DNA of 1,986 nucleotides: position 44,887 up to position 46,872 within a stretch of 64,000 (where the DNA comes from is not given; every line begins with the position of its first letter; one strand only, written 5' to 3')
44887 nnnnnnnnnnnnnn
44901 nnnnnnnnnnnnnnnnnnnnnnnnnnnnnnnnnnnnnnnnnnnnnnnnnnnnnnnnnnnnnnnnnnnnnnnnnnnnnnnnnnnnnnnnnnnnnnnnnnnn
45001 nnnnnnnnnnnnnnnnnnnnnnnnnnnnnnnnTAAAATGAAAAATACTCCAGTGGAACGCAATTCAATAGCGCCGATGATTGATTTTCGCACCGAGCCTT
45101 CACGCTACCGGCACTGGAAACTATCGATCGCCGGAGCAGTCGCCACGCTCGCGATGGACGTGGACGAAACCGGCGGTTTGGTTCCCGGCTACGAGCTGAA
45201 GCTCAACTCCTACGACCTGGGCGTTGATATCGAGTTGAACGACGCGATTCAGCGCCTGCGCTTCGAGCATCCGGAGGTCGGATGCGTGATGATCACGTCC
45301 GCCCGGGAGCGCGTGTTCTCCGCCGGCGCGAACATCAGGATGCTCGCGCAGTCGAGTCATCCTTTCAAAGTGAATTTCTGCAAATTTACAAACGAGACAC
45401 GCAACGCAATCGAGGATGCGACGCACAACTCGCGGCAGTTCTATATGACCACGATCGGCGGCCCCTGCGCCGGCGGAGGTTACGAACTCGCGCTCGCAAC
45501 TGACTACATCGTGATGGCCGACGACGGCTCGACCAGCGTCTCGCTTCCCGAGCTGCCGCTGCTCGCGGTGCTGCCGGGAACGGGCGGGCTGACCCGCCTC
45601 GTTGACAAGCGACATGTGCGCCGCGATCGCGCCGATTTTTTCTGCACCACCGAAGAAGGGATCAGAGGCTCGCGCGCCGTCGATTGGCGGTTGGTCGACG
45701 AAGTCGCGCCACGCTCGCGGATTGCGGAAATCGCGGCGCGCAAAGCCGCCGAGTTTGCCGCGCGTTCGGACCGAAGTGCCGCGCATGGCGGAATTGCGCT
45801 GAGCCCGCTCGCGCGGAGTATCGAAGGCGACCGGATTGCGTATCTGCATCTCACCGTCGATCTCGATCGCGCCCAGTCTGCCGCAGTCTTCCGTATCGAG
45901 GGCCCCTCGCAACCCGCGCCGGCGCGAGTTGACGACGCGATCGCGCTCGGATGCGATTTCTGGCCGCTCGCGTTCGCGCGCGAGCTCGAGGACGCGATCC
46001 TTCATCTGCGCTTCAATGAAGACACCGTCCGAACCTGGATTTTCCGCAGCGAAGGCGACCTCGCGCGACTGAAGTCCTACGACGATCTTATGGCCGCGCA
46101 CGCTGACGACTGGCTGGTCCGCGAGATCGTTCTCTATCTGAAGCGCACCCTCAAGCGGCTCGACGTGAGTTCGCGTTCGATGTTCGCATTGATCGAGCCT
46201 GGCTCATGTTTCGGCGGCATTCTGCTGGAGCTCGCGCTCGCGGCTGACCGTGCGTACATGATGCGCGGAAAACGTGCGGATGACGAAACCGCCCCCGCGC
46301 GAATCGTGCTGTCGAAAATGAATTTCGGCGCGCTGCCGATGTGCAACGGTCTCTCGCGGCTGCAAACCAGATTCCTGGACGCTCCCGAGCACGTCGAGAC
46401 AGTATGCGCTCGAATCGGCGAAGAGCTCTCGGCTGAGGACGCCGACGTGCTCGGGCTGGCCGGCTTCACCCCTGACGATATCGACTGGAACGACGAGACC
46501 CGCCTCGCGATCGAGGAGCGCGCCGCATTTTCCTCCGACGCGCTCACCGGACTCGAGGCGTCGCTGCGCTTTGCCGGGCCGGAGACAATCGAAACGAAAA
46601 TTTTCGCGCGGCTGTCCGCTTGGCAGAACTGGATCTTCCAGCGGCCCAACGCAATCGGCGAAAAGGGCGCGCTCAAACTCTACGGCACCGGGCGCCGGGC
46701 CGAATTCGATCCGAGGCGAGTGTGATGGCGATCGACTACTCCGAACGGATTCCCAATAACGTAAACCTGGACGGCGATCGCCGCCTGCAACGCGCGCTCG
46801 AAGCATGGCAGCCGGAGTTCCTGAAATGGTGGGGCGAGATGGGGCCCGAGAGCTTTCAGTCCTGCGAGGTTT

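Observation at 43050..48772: Orphan boxC-boxB pair (aerobic benzoyl-CoA epoxide pathway), tightly coupled to a GH5 glycosidase upstream and an unknown membrane protein downstream, with no boxA or benzoate-CoA ligase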

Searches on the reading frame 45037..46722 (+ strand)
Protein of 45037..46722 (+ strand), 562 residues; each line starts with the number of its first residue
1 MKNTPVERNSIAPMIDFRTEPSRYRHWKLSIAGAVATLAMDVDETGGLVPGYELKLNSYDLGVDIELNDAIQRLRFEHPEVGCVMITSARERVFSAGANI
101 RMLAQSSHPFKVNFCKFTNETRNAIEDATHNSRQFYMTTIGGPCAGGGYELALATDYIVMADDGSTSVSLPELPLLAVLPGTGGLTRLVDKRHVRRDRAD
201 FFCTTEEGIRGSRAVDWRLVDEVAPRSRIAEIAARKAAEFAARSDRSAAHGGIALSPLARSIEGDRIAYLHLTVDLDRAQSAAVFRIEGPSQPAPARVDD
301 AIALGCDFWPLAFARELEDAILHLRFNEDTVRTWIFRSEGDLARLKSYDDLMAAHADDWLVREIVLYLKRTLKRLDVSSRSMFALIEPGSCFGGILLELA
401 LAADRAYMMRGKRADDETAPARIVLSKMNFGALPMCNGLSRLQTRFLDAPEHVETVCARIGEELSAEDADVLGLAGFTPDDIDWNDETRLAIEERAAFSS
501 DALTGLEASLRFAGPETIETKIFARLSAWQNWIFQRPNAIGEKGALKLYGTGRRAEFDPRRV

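Call 7: search_protein_families(library=pfam, proteins=[window:45037-46722:+], max_evalue=0.01)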
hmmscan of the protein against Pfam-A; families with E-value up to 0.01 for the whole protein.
window:45037-46722:+ (562 aa): 2 families
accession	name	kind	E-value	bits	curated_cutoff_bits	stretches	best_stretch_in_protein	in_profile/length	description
PF00378.25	ECH_1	-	2.3e-20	73.4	27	1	56-246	17-196/251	Enoyl-CoA hydratase/isomerase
PF16113.10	ECH_2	-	8.6e-10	39.1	27.2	1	55-238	11-186/335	Enoyl-CoA hydratase/isomerase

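Call 8: search_protein_families(library=ncbifam, proteins=[window:45037-46722:+], max_evalue=0.01)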
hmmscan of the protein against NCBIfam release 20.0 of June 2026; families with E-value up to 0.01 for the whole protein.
window:45037-46722:+ (562 aa): 55 families (the best 25 are shown)
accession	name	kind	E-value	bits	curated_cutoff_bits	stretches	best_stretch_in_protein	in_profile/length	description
TIGR03222.1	benzo_boxC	equivalog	1.9e-264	878.5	712.3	1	15-562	1-548/548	2,3-epoxybenzoyl-CoA dihydrolase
NF008363.0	PRK11154.1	equivalog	2.9e-25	88.5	869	1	55-245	27-210/708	fatty acid oxidation complex subunit alpha FadJ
NF005802.0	PRK07657.1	equivalog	1.4e-20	73.9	363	1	57-243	26-202/260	enoyl-CoA hydratase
TIGR02440.1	FadJ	equivalog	6.2e-20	71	968.45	1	64-244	31-204/699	fatty acid oxidation complex subunit alpha FadJ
NF005803.0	PRK07658.1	equivalog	4.1e-19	69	313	1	66-248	32-204/257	enoyl-CoA hydratase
TIGR02441.1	fa_ox_alpha_mit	equivalog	3.9e-18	64.9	964.65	1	54-223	33-195/737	fatty acid oxidation complex subunit alpha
NF051848.1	EnCoAHydtEchA19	equivalog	3.5e-15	56.3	400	1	57-285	22-235/258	enoyl-CoA hydratase EchA19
NF004517.0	PRK05862.1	equivalog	1.4e-14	54.2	396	1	56-246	25-202/257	enoyl-CoA hydratase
NF007239.0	PRK09674.1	equivalog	2.3e-14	53.5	371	1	79-245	47-201/257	2,3-dehydroadipyl-CoA hydratase PaaF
NF008727.0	PRK11730.1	equivalog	2.8e-14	52.4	870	1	56-241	28-205/717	fatty acid oxidation complex subunit alpha FadB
NF006566.0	PRK09076.1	subfamily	8.8e-14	51.7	286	1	57-248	26-207/260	enoyl-CoA hydratase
NF042430.2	EnCoAhydt_DpgD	equivalog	9.2e-14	51.5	400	1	56-235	18-192/258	enoyl-CoA-hydratase DpgD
NF002936.2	PRK03580.1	equivalog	9.9e-14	51.3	500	1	55-241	22-197/261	crotonobetainyl-CoA hydratase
NF006007.0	PRK08138.1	subfamily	3.6e-13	49.5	355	1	57-242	30-202/261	enoyl-CoA hydratase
NF046063.1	oxepin_alt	equivalog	7.4e-13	48.6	300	1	77-249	41-206/254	oxepin-CoA hydrolase, alternative type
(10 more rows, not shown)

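Call 35: search_solved_structures(query=window:45037-46722:+, show_alignments=1, max_evalue=1e-20)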
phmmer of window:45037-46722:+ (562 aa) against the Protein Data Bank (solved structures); distinct sequences matched with E-value up to 1e-20: 2.
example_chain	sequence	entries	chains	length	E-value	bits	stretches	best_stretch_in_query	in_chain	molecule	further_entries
2w3p_A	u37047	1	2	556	1.2e-206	690.7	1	9-562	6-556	BENZOYL-COA-DIHYDRODIOL LYASE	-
2ppy_A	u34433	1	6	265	4.2e-23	84.9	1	55-248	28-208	Enoyl-CoA hydratase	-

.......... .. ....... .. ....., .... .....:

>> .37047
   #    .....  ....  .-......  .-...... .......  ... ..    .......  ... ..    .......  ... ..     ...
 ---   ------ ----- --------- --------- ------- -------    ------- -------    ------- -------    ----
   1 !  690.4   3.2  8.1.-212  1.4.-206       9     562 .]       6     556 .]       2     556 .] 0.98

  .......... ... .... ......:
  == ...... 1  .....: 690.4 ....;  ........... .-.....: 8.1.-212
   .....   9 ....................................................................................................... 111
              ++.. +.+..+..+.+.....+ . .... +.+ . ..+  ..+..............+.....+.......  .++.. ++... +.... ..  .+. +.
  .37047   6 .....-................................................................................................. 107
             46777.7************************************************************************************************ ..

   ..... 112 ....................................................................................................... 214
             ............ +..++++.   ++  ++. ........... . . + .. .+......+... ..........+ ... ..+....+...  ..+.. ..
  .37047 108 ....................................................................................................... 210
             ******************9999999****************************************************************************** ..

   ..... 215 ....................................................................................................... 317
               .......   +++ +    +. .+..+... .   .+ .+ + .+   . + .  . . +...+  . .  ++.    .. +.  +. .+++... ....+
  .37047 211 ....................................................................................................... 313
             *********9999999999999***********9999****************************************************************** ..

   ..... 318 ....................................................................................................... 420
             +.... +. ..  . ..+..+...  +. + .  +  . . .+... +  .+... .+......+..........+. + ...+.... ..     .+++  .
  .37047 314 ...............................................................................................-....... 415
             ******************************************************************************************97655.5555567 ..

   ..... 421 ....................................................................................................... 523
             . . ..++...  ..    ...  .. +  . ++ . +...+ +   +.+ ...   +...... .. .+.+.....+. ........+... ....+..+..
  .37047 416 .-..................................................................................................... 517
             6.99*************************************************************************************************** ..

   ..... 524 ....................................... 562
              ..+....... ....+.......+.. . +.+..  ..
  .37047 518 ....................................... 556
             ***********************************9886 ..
